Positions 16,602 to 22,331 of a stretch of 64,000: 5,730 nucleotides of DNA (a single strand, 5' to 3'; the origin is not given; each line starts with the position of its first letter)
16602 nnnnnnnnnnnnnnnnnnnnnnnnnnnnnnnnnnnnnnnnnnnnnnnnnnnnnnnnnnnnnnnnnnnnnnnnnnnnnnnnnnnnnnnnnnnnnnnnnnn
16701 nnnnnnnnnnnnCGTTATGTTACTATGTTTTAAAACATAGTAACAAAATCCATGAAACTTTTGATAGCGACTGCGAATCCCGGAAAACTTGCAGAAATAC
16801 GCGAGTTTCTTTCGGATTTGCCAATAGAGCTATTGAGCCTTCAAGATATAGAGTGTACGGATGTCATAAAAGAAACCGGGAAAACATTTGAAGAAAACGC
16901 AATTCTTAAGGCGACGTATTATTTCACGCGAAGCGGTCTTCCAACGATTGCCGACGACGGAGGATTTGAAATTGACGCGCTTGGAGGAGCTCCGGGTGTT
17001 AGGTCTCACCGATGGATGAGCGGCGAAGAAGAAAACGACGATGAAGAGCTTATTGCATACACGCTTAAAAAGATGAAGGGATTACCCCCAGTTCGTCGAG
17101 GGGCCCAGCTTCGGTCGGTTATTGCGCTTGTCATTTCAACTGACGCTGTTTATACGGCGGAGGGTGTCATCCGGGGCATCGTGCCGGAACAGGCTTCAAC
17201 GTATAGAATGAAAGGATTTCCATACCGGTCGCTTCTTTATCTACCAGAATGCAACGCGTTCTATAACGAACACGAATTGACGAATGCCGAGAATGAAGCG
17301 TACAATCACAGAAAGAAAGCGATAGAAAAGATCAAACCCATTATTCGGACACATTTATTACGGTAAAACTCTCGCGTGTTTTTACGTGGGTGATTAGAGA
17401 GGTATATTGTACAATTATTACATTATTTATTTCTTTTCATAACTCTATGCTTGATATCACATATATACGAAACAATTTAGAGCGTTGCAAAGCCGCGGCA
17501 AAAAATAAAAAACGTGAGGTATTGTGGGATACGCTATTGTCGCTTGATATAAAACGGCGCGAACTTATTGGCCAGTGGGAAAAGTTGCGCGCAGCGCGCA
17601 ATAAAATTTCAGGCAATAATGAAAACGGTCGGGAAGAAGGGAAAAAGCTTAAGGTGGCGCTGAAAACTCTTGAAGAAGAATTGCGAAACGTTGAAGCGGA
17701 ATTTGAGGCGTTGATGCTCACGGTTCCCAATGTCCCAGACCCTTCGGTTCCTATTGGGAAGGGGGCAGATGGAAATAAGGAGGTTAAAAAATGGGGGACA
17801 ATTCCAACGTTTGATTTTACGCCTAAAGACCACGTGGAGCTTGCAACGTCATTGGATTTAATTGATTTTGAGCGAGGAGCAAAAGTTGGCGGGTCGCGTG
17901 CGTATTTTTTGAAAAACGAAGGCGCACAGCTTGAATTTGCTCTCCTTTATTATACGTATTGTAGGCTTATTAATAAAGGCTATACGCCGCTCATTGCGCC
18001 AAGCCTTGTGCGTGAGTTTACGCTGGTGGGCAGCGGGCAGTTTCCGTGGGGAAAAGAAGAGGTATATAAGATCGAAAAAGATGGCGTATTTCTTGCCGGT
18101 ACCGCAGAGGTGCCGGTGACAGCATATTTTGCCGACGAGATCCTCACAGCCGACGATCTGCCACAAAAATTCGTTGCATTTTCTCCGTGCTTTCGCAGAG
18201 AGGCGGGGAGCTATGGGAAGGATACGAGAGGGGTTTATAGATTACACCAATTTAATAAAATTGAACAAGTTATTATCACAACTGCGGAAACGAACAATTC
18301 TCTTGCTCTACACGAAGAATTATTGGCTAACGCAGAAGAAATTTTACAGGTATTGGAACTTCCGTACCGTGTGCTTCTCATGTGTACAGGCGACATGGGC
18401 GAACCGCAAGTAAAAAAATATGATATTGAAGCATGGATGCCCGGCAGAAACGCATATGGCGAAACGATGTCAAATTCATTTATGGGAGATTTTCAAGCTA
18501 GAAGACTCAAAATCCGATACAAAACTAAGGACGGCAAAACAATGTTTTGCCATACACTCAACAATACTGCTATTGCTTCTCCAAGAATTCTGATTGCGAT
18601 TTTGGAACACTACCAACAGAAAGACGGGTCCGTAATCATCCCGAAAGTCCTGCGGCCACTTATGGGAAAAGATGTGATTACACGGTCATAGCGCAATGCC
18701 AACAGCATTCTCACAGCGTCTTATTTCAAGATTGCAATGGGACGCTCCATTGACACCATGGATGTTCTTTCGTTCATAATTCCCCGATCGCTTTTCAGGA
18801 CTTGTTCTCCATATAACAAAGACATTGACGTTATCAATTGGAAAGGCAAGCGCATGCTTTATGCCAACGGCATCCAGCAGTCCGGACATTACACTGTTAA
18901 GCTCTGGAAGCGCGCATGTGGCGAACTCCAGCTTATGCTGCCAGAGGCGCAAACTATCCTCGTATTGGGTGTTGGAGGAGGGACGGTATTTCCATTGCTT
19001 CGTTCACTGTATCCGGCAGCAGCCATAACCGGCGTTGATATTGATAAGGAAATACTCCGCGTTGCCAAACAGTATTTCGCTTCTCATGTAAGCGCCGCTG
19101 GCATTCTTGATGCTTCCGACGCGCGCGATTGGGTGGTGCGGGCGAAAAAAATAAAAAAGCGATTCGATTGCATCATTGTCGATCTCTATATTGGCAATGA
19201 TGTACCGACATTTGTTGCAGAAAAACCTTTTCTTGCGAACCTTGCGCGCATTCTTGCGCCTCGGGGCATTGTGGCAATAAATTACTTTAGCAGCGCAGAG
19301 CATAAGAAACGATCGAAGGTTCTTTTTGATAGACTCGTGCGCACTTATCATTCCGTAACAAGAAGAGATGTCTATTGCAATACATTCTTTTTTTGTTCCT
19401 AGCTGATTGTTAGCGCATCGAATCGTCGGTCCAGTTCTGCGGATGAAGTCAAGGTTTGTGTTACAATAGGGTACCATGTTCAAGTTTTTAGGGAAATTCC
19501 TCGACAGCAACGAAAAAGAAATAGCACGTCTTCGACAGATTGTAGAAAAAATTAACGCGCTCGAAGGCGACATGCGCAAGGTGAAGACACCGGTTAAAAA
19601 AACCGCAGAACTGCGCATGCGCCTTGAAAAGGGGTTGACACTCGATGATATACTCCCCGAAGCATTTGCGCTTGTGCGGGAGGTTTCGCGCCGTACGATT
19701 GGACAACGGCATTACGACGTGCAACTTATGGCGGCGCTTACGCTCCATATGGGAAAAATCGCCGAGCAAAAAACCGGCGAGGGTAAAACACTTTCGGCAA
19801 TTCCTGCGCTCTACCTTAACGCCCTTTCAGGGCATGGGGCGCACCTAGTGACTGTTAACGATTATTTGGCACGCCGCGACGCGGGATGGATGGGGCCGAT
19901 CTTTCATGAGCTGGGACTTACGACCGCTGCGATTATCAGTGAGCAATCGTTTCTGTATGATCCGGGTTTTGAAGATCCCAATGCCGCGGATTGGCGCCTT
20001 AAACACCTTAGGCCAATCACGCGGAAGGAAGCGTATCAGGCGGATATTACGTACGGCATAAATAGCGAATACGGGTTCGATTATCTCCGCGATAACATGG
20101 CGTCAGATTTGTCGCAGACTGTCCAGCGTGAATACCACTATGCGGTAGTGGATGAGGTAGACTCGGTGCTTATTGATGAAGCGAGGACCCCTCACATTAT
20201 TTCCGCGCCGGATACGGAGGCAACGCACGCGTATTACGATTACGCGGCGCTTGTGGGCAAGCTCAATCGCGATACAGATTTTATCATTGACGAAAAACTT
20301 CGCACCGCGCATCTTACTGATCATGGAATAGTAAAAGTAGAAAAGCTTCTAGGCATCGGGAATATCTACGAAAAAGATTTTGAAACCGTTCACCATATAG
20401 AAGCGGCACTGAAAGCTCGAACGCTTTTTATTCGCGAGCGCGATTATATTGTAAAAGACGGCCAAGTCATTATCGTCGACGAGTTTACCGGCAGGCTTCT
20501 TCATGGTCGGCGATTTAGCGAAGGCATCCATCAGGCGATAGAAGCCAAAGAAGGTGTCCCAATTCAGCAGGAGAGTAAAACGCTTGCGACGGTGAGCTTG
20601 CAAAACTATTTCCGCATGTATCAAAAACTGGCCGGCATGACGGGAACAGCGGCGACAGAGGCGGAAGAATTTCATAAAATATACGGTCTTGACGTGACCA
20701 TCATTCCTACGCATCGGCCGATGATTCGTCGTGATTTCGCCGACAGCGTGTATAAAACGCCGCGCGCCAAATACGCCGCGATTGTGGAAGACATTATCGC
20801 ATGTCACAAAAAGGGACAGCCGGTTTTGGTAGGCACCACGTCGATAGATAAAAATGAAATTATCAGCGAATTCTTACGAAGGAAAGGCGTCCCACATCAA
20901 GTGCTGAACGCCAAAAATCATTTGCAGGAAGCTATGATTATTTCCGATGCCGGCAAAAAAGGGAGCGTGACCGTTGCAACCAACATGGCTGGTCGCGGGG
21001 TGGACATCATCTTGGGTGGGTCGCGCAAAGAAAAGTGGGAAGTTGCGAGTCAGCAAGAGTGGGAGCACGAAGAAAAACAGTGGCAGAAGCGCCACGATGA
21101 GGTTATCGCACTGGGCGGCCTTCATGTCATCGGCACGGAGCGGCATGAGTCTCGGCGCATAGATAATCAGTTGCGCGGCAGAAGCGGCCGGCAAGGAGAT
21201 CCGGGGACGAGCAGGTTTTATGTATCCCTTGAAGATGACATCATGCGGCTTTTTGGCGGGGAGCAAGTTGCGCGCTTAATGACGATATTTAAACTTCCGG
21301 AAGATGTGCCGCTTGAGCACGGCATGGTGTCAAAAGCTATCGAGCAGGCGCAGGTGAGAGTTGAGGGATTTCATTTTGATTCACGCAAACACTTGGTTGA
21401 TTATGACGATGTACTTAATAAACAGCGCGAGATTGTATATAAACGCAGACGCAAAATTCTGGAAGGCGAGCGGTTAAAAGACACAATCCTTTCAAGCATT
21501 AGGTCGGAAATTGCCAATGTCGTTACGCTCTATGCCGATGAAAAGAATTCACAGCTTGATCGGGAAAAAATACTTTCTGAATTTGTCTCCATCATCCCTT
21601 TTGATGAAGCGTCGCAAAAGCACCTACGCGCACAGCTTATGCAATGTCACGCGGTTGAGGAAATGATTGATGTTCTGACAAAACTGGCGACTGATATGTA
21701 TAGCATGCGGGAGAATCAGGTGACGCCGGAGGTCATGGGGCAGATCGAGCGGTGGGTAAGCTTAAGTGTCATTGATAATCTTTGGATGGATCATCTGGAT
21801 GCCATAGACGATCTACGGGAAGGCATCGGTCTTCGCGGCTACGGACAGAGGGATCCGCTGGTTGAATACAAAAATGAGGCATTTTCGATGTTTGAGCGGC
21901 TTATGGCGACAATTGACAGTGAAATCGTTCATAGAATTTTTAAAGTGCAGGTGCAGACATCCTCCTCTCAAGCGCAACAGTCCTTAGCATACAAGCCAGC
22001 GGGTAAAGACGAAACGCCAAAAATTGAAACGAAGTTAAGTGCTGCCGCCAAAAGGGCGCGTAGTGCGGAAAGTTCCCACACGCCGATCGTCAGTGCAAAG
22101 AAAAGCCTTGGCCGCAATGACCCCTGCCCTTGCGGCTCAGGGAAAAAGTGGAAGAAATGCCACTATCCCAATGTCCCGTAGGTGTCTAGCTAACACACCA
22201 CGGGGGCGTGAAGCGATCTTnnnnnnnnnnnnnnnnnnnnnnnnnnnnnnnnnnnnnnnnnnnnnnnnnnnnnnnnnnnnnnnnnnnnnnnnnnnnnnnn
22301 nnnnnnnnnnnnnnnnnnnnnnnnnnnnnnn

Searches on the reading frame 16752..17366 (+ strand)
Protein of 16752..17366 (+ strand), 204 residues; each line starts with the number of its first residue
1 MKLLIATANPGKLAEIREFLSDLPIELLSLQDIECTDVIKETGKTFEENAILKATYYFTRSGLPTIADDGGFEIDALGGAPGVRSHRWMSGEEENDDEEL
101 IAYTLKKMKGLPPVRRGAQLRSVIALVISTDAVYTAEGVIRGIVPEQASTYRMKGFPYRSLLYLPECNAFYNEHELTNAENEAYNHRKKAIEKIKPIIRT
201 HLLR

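Call 60: search_protein_families(library=pfam, proteins=[window:16752-17366:+], max_evalue=0.01)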
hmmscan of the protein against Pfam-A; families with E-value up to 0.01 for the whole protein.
window:16752-17366:+ (204 aa): 1 family
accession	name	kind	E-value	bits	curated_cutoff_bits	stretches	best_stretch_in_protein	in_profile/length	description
PF01725.21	Ham1p_like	-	2.2e-41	142.2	22.5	1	3-195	1-184/186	Ham1 family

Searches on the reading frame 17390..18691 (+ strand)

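Call 10: search_protein_families(library=pfam, proteins=[window:17390-18691:+], max_evalue=0.001)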
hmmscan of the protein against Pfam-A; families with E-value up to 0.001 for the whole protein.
window:17390-18691:+ (433 aa): 2 families
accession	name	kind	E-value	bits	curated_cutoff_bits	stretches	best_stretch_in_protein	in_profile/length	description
PF00587.30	tRNA-synt_2b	-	1.2e-32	113.9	29.3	1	229-408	4-179/179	tRNA synthetase class II core domain (G, H, P, S and T)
PF02403.27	Seryl_tRNA_N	-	4.8e-18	65.8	28.2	1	20-116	1-108/108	Seryl-tRNA synthetase N-terminal domain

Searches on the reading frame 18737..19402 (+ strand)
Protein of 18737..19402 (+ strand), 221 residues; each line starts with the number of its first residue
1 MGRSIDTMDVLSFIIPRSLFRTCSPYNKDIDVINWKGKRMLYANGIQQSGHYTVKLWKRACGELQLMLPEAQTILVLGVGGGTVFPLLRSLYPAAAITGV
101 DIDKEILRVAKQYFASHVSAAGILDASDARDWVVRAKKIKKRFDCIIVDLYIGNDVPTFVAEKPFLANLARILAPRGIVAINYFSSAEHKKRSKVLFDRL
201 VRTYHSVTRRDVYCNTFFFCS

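Call 60: search_protein_families(library=pfam, proteins=[window:18737-19402:+], max_evalue=0.01)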
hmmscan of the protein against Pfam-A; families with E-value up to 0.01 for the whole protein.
window:18737-19402:+ (221 aa): 7 families
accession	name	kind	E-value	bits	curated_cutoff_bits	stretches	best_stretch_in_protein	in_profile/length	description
PF01564.23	Spermine_synth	-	5.1e-08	33.1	22.9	1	68-190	16-139/186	Spermine/spermidine synthase domain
PF13847.12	Methyltransf_31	-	3.1e-07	30.6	27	1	73-187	6-116/145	Methyltransferase domain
PF13649.12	Methyltransf_25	-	2e-06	28.8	27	1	74-177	1-97/97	Methyltransferase domain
PF08241.18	Methyltransf_11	-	4.3e-05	24.5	21.2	1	76-181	2-95/95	Methyltransferase domain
PF08242.18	Methyltransf_12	-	0.00077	20.6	30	1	76-178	2-97/98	Methyltransferase domain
PF01795.25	Methyltransf_5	-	0.0041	17.1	27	0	76-151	28-101/309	MraW methylase family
PF01209.24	Ubie_methyltran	-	0.0069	16.2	20.1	1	55-190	33-160/233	ubiE/COQ5 methyltransferase family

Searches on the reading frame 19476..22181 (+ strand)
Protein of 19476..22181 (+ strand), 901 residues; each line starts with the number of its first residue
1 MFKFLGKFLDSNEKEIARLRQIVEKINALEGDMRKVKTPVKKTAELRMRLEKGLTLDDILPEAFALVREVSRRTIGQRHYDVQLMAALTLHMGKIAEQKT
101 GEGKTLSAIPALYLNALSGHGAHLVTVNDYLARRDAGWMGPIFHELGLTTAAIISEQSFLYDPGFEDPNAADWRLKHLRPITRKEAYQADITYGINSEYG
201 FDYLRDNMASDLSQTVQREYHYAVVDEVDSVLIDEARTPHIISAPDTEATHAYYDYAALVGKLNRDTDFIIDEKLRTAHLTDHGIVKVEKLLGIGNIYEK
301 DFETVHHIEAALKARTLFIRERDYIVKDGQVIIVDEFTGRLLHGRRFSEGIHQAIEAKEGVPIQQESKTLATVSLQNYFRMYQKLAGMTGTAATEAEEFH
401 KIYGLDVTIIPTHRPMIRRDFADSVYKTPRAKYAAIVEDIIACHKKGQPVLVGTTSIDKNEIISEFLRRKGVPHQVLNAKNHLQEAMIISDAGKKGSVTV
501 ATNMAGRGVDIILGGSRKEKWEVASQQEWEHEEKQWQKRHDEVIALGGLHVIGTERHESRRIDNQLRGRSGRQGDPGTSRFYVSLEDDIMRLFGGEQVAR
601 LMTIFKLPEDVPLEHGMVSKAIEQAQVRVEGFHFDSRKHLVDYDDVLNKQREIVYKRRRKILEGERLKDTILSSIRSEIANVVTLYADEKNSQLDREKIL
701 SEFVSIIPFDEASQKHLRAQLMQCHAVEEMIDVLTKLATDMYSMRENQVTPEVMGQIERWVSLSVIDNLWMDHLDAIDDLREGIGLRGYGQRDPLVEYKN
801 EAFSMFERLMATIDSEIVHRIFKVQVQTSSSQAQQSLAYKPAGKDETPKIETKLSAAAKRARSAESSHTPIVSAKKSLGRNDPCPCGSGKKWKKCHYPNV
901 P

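Call 10: search_protein_families(library=pfam, proteins=[window:19476-22181:+], max_evalue=0.001)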
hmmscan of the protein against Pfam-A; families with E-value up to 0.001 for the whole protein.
window:19476-22181:+ (901 aa): 5 families
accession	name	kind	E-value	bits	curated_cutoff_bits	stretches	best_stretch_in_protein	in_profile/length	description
PF07517.20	SecA_DEAD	-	1.6e-110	369.4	24.6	1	8-400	4-290/290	SecA DEAD-like domain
PF21090.3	P-loop_SecA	-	3.6e-87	291.7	27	1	415-610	1-205/205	SecA P-loop domain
PF07516.18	SecA_SW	-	1.8e-62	211.4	26.7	1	612-825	1-200/200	SecA Wing and Scaffold domain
PF01043.26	SecA_PP_bind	-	5.4e-37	127.2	23.5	1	249-356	2-110/110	SecA preprotein cross-linking domain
PF02810.21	SEC-C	-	2.3e-09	37.4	20.4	1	880-898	1-19/19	SEC-C motif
